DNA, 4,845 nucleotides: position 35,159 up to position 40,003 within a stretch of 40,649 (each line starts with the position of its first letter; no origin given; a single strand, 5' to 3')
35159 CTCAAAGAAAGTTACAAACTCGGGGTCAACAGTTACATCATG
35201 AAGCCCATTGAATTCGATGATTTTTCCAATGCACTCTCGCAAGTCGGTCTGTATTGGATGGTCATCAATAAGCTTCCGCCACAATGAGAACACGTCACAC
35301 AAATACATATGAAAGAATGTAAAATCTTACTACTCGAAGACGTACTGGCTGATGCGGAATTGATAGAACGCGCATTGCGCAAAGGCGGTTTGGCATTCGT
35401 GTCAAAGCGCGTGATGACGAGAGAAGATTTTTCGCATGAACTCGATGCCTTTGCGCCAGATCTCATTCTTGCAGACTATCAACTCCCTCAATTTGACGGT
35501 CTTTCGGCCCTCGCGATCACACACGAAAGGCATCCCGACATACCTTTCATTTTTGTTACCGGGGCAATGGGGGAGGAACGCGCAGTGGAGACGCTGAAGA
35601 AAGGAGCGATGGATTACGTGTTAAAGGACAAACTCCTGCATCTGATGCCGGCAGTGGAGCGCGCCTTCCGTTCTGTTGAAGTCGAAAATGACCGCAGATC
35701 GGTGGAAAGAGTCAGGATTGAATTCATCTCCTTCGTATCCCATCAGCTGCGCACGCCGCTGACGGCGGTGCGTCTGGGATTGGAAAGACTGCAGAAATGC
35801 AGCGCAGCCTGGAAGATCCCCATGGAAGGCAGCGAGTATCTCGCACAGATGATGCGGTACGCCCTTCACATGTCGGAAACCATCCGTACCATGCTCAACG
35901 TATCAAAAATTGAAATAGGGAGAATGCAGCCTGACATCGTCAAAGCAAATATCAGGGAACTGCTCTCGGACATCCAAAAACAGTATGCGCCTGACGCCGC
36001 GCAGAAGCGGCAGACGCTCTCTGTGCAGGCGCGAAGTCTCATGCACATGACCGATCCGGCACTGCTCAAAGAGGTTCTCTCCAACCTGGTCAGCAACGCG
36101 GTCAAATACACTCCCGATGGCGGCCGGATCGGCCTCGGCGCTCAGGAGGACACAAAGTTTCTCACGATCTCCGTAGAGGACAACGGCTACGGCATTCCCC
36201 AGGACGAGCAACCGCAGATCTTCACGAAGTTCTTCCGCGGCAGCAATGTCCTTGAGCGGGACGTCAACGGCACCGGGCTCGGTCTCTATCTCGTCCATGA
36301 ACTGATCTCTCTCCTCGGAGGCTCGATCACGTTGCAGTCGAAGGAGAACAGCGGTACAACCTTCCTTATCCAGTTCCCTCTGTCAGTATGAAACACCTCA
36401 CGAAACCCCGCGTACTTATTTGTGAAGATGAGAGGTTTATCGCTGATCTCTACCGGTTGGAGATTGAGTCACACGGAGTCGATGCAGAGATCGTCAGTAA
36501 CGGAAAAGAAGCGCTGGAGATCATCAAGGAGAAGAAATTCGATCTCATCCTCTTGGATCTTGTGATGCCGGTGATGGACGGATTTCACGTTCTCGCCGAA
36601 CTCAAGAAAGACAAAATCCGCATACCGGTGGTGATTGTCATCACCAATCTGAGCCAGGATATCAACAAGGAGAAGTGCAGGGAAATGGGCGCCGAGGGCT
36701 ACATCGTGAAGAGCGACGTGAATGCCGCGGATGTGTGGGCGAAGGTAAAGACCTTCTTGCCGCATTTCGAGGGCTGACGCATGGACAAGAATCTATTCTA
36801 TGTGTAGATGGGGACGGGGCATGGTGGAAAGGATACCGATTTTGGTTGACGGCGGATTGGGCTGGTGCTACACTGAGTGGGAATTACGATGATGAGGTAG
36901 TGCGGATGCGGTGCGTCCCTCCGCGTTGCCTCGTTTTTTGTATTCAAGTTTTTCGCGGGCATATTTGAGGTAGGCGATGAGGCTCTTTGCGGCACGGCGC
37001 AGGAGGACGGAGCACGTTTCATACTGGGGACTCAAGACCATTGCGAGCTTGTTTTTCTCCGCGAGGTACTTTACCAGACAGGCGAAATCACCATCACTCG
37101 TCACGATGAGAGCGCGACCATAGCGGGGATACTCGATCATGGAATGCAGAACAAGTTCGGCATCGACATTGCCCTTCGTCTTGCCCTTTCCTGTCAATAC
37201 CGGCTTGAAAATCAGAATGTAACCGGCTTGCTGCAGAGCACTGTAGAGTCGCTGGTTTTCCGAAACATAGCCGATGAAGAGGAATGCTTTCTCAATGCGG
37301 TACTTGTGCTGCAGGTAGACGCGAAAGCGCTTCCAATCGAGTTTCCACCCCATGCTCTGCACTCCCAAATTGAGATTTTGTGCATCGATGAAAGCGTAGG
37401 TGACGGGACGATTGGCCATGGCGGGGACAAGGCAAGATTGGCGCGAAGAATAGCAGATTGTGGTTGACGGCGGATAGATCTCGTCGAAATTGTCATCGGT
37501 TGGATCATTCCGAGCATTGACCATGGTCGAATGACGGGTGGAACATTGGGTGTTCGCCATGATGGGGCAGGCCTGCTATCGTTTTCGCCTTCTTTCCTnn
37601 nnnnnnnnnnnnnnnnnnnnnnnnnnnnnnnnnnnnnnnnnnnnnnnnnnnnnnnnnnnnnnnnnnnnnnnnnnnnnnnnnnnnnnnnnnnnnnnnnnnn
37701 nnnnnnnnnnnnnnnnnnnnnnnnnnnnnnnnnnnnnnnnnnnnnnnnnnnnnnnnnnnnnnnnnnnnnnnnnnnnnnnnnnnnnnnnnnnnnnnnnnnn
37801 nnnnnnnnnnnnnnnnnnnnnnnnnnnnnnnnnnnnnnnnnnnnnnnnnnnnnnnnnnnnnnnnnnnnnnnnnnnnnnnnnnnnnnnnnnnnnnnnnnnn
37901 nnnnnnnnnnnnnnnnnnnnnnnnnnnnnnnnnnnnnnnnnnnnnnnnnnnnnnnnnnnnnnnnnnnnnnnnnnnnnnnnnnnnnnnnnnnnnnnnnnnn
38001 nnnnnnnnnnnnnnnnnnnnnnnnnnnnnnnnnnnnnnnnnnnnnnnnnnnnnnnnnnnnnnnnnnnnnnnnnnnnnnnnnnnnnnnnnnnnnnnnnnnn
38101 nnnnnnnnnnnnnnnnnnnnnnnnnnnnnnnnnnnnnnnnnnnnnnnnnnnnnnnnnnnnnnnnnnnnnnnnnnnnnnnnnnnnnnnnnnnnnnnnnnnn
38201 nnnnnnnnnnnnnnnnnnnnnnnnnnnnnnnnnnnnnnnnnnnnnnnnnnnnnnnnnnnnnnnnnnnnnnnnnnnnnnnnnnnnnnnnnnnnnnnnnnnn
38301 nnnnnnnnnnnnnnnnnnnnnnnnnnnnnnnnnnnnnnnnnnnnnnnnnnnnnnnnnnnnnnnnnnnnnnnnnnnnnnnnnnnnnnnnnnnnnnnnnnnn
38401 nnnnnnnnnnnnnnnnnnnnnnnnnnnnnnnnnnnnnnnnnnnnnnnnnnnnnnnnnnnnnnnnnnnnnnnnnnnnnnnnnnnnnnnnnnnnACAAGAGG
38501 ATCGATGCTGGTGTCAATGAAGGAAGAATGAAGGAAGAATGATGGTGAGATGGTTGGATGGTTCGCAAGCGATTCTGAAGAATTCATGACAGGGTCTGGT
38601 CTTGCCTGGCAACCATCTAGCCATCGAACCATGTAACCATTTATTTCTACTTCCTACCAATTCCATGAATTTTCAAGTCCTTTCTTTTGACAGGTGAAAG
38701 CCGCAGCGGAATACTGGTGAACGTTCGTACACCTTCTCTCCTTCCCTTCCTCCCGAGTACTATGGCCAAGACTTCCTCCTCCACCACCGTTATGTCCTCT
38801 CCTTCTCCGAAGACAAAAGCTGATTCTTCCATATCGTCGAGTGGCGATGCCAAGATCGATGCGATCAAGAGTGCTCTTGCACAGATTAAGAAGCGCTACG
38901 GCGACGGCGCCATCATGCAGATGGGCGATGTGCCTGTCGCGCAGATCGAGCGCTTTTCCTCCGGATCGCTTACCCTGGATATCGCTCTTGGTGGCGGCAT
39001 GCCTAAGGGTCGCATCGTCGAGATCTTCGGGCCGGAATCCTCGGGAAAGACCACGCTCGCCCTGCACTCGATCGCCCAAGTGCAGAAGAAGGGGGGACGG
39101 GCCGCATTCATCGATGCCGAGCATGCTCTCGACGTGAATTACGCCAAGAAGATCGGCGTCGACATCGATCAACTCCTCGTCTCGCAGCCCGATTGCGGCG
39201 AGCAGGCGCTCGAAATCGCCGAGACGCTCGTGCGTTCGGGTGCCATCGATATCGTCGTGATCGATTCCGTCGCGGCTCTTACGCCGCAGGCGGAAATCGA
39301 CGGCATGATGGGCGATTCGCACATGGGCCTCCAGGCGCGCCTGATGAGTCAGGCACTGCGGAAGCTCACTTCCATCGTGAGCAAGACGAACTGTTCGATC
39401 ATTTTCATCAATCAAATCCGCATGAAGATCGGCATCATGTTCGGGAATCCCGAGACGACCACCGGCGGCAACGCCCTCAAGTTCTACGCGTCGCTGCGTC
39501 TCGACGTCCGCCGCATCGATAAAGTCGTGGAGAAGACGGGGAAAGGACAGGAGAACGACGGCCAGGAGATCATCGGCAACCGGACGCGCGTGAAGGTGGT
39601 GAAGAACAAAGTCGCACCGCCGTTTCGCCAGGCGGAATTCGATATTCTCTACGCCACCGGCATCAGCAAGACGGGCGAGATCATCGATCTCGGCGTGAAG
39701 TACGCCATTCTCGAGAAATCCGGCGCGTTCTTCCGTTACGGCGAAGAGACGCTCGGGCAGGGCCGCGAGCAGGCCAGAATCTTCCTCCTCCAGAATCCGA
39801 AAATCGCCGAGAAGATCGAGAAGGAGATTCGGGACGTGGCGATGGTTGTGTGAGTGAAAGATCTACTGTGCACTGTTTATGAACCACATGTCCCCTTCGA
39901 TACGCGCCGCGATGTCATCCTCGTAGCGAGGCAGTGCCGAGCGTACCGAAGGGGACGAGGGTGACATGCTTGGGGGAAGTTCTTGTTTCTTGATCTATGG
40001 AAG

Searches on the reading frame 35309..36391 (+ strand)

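Call 13: search_protein_families(library=pfam, proteins=[window:35309-36391:+], max_evalue=0.001)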
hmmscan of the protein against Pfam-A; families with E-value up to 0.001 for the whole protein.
window:35309-36391:+ (360 aa): 4 families
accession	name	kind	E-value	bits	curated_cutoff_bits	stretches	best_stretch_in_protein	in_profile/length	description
PF02518.31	HATPase_c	-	3.2e-28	98.8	26.4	1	249-359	2-110/111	Histidine kinase-, DNA gyrase B-, and HSP90-like ATPase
PF00072.30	Response_reg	-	5.2e-14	52.8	30.2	1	6-107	1-100/111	Response regulator receiver domain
PF00512.31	HisKA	-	3.1e-11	43.6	26.9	1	136-202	2-64/66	His Kinase A (phospho-acceptor) domain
PF13581.12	HATPase_c_2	-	9.7e-05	22.8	27.4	1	253-336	36-112/127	Histidine kinase-like ATPase domain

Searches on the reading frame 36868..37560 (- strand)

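Call 13: search_protein_families(library=pfam, proteins=[window:36868-37560:-], max_evalue=0.001)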
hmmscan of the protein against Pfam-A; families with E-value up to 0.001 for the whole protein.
window:36868-37560:- (230 aa): 1 family
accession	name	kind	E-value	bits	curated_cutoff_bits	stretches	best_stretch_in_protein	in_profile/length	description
PF01936.24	NYN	-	1.2e-11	45.7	24.2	1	57-195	5-142/145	NYN domain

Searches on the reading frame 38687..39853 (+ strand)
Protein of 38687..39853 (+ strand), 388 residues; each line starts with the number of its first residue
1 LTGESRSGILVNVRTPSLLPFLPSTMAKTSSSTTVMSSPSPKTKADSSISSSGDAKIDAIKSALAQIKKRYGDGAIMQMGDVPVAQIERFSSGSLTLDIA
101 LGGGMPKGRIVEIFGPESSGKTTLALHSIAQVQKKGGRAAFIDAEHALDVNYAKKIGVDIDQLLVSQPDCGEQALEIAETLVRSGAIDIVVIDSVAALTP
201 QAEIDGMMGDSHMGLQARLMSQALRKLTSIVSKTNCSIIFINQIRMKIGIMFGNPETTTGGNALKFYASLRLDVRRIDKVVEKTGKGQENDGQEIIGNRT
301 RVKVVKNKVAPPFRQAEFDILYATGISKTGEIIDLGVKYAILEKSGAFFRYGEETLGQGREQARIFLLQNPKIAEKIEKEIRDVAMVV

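Call 13: search_protein_families(library=pfam, proteins=[window:38687-39853:+], max_evalue=0.001)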
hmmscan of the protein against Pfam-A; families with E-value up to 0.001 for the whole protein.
window:38687-39853:+ (388 aa): 8 families
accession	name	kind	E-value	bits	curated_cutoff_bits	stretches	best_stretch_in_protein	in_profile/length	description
PF00154.27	RecA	-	5.5e-133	442.7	27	1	59-327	2-262/262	recA bacterial DNA recombination protein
PF21096.2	RecA_C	-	6.9e-21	74.6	27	1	330-383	1-54/57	RecA C-terminal domain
PF08423.17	Rad51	-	1.9e-10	40.9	22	1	88-276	6-211/244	Rad51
PF06745.19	ATPase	-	1.3e-08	34.9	26.6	1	96-266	7-178/231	KaiC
PF13479.12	AAA_24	-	8.6e-06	26.2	27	1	111-201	5-79/195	AAA domain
PF01637.24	ATPase_2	-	3.9e-05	24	33.2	1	109-172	21-69/225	ATPase domain predominantly from Archaea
PF13481.12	AAA_25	-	5.9e-05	23.2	27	0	102-240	27-186/195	AAA domain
PF01656.29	CbiA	-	0.00018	21.9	25.4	1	119-315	10-89/125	CobQ/CobB/MinD/ParA nucleotide binding domain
